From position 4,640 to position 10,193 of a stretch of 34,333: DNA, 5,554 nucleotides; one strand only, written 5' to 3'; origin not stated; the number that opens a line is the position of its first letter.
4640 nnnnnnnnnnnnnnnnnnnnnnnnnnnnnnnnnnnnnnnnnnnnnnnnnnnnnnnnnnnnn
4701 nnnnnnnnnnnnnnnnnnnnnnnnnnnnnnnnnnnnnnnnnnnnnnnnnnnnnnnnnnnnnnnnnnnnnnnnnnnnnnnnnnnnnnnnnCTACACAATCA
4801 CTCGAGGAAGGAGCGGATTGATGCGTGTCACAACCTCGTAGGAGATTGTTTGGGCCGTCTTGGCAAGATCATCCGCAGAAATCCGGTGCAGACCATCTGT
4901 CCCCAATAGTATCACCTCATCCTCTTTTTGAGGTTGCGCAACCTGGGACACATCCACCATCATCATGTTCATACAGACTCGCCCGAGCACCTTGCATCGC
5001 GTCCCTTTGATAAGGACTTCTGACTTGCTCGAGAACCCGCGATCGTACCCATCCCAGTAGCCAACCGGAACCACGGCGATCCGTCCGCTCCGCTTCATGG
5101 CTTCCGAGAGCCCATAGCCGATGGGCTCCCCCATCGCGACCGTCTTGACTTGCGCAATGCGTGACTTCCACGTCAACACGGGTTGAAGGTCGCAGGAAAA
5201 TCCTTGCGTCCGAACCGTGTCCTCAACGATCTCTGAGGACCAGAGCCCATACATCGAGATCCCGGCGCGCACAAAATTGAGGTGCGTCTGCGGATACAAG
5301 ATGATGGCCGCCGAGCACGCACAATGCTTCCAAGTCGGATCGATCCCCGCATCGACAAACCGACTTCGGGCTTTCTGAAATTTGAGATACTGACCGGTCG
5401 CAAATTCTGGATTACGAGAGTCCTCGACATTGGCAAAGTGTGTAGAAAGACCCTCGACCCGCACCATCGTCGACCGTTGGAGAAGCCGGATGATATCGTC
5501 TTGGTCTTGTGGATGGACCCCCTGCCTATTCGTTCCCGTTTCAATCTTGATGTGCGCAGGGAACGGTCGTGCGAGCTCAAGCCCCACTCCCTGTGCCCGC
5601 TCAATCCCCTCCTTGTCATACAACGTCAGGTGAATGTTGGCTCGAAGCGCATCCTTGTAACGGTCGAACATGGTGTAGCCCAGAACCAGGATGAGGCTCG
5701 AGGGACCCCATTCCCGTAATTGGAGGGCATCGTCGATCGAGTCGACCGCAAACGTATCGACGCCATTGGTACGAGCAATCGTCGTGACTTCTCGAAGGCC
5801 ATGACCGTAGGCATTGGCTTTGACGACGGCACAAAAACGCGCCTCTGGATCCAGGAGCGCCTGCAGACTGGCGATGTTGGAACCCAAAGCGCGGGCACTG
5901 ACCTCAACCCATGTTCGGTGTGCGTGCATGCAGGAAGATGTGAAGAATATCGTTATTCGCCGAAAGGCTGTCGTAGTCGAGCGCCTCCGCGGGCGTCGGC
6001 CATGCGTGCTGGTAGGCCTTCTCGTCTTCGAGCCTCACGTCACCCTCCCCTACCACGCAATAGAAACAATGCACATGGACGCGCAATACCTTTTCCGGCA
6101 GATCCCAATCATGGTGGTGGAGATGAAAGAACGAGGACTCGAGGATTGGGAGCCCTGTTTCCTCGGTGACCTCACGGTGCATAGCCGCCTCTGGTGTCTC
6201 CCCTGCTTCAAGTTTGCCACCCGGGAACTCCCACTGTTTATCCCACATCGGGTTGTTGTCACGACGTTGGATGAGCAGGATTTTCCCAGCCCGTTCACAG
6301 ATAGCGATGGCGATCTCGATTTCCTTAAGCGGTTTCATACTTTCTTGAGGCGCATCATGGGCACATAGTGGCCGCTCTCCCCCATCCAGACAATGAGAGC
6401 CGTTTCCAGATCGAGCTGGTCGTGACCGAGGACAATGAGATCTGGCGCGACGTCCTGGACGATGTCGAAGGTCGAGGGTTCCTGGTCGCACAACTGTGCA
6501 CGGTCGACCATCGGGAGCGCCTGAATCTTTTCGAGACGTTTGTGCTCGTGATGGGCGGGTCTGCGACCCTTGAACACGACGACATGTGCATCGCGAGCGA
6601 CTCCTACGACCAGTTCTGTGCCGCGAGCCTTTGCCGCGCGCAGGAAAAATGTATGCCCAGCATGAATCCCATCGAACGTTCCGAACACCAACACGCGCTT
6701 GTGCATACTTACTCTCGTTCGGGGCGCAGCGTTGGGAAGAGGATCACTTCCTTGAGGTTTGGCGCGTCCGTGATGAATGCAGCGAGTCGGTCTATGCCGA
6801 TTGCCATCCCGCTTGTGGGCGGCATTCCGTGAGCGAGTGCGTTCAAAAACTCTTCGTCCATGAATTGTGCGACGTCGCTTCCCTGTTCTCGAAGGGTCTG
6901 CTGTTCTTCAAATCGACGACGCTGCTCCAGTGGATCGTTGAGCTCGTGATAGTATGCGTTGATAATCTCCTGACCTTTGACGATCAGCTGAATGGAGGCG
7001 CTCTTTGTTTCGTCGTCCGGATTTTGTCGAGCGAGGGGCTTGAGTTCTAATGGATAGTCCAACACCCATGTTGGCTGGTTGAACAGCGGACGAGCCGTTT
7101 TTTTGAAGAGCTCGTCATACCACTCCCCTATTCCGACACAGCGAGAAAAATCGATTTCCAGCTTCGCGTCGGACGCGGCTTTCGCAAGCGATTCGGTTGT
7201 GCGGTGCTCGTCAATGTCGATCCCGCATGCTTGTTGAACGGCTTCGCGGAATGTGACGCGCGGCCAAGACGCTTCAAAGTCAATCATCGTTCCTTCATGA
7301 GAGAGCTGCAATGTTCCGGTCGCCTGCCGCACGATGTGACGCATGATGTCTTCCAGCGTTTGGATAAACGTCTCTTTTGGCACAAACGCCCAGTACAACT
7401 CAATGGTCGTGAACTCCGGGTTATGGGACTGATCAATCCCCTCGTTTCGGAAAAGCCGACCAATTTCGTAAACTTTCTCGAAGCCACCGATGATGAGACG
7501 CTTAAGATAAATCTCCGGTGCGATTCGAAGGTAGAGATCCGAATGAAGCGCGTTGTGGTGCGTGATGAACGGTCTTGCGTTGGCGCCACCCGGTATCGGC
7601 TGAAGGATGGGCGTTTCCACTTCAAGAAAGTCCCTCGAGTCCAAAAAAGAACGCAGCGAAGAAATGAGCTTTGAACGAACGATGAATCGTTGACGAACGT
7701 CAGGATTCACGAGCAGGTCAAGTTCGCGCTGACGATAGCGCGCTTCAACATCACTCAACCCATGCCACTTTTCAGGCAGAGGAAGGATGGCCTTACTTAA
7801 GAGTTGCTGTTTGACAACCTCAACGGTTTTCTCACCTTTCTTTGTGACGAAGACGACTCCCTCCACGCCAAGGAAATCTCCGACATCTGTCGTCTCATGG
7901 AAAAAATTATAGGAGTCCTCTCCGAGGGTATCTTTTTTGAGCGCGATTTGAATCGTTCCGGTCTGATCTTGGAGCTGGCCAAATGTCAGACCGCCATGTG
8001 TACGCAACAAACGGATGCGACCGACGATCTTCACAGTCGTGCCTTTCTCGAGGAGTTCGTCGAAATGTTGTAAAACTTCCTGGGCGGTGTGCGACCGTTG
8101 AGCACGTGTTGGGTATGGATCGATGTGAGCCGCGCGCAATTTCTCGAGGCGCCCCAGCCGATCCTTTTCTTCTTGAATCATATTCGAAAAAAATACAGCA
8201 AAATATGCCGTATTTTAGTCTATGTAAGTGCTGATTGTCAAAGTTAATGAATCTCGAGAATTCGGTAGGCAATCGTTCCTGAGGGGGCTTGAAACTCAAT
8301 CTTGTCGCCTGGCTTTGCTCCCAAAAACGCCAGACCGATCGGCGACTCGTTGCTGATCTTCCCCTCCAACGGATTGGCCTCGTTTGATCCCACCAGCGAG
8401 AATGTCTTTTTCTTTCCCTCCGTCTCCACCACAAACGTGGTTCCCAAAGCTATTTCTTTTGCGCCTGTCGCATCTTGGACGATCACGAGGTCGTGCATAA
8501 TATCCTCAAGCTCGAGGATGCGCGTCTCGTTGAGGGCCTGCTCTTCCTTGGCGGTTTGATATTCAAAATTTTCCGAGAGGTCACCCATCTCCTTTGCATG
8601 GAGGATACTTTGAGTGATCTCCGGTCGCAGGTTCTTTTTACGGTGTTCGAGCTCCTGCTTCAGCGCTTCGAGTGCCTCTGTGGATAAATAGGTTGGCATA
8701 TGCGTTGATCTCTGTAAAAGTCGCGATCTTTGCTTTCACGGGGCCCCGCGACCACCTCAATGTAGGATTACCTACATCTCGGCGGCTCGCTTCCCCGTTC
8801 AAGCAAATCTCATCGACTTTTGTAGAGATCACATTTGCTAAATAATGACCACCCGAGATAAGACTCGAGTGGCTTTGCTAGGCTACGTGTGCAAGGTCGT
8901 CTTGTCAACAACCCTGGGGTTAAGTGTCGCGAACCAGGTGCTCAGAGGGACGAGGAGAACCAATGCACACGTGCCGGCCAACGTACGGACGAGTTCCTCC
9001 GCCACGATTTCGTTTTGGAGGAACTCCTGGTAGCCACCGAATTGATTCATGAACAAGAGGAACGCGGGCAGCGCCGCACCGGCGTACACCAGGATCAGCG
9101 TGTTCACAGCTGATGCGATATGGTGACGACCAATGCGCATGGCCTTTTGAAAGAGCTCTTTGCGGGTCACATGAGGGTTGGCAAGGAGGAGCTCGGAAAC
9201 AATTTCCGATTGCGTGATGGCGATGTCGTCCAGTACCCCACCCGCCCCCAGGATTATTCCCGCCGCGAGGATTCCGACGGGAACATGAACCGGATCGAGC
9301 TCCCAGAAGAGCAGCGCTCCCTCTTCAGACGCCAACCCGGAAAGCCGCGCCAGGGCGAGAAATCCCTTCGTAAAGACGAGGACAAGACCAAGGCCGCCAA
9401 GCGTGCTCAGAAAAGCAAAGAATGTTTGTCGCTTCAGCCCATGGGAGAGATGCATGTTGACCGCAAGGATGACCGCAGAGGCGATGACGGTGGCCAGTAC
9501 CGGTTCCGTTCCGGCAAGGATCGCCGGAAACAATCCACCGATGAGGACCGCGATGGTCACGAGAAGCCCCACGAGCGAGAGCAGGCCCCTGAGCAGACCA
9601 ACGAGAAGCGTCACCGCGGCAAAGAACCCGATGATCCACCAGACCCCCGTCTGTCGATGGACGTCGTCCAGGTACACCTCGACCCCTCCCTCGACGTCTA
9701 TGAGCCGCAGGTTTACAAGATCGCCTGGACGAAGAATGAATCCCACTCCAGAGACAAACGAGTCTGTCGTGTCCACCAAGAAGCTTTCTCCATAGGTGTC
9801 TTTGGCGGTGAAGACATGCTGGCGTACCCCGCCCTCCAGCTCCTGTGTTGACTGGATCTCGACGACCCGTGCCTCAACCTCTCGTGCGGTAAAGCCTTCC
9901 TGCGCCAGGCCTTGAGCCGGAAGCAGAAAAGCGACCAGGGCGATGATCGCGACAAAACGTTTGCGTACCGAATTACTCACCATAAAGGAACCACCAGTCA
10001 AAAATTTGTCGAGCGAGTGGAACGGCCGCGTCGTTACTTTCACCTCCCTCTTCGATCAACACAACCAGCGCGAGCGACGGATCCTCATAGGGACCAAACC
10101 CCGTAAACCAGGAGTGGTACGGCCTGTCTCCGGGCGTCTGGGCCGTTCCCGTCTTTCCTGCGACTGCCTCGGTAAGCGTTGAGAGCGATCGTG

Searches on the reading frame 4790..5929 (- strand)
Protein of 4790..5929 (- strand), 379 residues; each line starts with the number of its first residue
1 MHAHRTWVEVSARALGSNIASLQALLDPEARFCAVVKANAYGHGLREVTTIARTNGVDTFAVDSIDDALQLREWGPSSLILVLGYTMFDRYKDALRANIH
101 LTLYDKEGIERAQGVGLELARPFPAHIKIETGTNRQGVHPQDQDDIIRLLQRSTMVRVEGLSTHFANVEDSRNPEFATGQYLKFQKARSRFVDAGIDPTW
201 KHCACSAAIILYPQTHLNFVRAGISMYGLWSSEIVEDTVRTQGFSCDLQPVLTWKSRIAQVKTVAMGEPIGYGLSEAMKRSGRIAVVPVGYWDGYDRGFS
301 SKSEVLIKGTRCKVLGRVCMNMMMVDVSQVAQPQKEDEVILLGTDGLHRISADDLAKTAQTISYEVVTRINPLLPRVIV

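Call 38: search_protein_families(library=pfam, proteins=[window:4790-5929:-], max_evalue=0.001)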
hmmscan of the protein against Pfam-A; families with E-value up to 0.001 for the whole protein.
window:4790-5929:- (379 aa): 2 families
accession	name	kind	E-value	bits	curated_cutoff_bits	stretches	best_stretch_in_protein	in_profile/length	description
PF01168.26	Ala_racemase_N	-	2.9e-54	184.5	24.1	1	11-229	2-218/220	Alanine racemase, N-terminal domain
PF00842.27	Ala_racemase_C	-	7.9e-44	148.8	25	1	251-377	1-126/127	Alanine racemase, C-terminal domain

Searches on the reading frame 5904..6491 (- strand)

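Call 38: search_protein_families(library=pfam, proteins=[window:5904-6491:-], max_evalue=0.001)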
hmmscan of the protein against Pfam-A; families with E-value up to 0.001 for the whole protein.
window:5904-6491:- (195 aa): 2 families
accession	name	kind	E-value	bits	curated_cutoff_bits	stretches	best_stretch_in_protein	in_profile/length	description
PF00293.34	NUDIX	-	2.8e-20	73.1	21.1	1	60-172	6-120/134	NUDIX domain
PF14815.12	NUDIX_4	-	3.5e-12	46.6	35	1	63-183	4-111/113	NUDIX domain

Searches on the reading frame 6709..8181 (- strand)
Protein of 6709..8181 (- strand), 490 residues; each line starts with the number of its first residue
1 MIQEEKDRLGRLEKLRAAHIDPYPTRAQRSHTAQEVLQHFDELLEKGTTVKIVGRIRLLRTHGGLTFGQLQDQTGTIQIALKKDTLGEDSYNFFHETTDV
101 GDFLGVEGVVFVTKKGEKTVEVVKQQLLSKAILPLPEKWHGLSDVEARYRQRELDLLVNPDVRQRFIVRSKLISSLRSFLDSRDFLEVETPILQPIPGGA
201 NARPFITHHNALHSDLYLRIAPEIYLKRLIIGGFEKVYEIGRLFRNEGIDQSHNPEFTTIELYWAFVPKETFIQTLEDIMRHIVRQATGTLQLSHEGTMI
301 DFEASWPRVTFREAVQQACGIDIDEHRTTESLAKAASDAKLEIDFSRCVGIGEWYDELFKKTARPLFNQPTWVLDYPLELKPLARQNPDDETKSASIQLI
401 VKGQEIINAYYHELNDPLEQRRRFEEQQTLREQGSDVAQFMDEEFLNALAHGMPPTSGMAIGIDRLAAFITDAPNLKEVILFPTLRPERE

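Call 38: search_protein_families(library=pfam, proteins=[window:6709-8181:-], max_evalue=0.001)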
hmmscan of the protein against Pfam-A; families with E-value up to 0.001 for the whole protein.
window:6709-8181:- (490 aa): 3 families
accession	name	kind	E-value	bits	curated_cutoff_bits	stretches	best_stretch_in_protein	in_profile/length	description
PF00152.25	tRNA-synt_2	-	1.8e-87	293.8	25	1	145-485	2-307/308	tRNA synthetases class II (D, K and N)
PF01336.31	tRNA_anti-codon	-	1.4e-12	47.8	27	1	50-122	1-69/75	OB-fold nucleic acid binding domain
PF01409.25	tRNA-synt_2d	-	0.00065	19.7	19.8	0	236-289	104-155/246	tRNA synthetases class II core domain (F)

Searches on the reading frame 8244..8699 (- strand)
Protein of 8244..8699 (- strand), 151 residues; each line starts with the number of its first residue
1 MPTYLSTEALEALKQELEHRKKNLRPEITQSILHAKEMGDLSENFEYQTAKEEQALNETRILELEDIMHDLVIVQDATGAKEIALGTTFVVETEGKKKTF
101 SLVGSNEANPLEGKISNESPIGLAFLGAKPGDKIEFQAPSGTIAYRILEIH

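Call 38: search_protein_families(library=pfam, proteins=[window:8244-8699:-], max_evalue=0.001)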
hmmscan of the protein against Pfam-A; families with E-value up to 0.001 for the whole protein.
window:8244-8699:- (151 aa): 2 families
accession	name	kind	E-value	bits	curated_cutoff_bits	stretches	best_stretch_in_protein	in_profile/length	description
PF03449.20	GreA_GreB_N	-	1.9e-22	79.7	24.5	1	4-73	2-71/71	Transcription elongation factor, N-terminal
PF01272.25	GreA_GreB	-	1.8e-20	73.1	26.9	1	81-151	4-76/77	Transcription elongation factor, GreA/GreB, C-term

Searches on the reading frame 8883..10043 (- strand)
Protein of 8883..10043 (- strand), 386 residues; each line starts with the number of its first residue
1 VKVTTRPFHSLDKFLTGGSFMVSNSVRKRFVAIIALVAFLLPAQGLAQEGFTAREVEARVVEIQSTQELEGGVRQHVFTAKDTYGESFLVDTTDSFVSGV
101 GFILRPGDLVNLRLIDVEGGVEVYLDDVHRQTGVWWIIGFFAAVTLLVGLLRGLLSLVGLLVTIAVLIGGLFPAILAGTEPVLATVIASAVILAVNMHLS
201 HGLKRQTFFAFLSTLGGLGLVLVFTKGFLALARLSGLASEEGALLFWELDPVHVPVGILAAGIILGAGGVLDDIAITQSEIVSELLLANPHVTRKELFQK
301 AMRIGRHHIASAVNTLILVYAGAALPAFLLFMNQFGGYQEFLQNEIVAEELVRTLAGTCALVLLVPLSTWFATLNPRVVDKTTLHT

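Call 38: search_protein_families(library=pfam, proteins=[window:8883-10043:-], max_evalue=0.001)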
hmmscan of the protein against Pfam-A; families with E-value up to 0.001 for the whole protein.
window:8883-10043:- (386 aa): 1 family
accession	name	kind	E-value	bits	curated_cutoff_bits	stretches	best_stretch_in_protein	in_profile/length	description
PF07907.16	YibE_F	-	5.7e-59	200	27.2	1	135-373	2-240/241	YibE/F-like protein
